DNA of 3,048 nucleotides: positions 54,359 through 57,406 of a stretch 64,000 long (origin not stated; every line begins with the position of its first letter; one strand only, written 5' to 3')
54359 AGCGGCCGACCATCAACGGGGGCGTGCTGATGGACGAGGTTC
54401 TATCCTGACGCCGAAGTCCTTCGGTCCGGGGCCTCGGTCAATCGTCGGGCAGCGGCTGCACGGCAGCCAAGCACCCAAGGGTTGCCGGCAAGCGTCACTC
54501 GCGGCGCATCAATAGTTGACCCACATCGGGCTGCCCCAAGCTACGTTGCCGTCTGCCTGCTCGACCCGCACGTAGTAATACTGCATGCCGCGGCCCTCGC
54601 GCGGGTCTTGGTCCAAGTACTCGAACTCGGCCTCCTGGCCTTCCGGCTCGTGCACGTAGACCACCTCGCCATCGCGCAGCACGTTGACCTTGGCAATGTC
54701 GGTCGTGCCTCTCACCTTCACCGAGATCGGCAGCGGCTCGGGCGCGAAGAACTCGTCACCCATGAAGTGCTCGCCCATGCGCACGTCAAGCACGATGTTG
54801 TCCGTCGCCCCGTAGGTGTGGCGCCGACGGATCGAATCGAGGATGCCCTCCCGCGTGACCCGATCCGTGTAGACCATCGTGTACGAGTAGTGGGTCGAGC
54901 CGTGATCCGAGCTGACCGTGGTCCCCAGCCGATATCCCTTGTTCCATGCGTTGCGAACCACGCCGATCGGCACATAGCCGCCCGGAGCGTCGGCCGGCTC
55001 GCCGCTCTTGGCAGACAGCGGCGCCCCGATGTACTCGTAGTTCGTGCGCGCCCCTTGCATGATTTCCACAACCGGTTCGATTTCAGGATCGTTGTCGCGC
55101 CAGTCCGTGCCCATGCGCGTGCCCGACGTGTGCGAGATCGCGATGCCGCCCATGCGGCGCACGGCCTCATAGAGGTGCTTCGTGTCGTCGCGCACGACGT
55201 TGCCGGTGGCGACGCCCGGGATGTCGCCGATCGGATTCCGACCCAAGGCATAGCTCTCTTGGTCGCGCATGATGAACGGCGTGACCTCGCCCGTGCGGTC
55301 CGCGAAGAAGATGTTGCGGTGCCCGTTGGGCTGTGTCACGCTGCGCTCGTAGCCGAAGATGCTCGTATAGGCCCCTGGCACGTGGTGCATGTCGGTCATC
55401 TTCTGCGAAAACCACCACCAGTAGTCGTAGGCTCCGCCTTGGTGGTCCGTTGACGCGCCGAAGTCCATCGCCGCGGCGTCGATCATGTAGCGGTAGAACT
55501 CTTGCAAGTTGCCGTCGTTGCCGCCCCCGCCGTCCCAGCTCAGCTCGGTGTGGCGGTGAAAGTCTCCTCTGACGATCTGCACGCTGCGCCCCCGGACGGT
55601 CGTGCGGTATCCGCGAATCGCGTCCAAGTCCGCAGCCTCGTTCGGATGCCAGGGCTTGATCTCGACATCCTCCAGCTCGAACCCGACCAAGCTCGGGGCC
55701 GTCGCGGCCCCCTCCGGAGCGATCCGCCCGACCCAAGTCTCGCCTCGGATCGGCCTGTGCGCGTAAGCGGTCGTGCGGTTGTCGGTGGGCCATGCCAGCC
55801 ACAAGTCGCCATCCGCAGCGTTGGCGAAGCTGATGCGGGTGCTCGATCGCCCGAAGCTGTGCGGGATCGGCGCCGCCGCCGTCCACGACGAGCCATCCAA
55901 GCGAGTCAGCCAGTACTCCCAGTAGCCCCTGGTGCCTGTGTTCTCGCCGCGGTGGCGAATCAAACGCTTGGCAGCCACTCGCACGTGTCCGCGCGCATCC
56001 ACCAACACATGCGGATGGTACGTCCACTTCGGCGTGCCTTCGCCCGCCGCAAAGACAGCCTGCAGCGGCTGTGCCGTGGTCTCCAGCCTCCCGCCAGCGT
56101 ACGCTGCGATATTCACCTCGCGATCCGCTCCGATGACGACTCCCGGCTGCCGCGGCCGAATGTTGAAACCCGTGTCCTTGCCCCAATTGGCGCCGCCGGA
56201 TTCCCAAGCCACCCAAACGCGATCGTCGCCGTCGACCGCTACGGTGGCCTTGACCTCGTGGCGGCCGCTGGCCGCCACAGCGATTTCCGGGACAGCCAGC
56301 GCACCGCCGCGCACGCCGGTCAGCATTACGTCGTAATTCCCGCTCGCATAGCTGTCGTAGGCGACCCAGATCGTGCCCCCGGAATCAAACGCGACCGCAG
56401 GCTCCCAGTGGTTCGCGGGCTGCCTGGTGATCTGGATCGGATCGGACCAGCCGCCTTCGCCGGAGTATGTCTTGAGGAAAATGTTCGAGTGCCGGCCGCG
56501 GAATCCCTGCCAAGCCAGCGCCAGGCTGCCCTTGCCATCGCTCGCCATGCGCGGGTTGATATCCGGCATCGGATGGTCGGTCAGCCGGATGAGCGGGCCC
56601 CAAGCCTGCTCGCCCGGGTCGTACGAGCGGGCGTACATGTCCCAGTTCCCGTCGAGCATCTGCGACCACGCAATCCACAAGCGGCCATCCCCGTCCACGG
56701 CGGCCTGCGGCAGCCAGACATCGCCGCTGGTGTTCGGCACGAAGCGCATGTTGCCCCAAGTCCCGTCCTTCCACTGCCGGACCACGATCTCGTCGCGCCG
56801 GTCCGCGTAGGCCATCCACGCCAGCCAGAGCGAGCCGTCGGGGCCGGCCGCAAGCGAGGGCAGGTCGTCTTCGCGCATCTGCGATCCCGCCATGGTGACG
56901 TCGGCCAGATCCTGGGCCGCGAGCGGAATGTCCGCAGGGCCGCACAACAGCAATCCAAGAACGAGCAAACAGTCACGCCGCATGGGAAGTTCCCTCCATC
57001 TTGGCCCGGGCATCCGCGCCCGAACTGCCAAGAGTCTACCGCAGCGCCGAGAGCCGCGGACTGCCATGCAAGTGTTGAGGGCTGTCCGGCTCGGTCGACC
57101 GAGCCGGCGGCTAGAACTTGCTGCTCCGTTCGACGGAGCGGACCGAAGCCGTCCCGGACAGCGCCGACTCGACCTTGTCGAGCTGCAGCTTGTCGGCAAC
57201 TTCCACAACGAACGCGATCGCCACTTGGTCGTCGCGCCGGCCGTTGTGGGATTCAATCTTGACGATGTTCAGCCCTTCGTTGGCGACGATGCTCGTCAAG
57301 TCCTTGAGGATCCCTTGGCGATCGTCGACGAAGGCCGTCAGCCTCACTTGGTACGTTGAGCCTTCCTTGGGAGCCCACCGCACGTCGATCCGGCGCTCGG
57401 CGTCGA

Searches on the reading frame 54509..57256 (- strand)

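Call 6: search_protein_families(library=pfam, proteins=[window:54509-57256:-], max_evalue=0.01)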
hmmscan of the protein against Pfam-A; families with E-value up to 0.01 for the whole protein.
window:54509-57256:- (915 aa): 2 families
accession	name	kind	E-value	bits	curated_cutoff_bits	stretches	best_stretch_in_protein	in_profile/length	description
PF12228.14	DUF3604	-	1.3e-06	27.7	20.4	1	602-663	125-191/591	Protein of unknown function (DUF3604)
PF07494.17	Reg_prop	-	0.00016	21.9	20.4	0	184-196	9-21/24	Two component regulator propeller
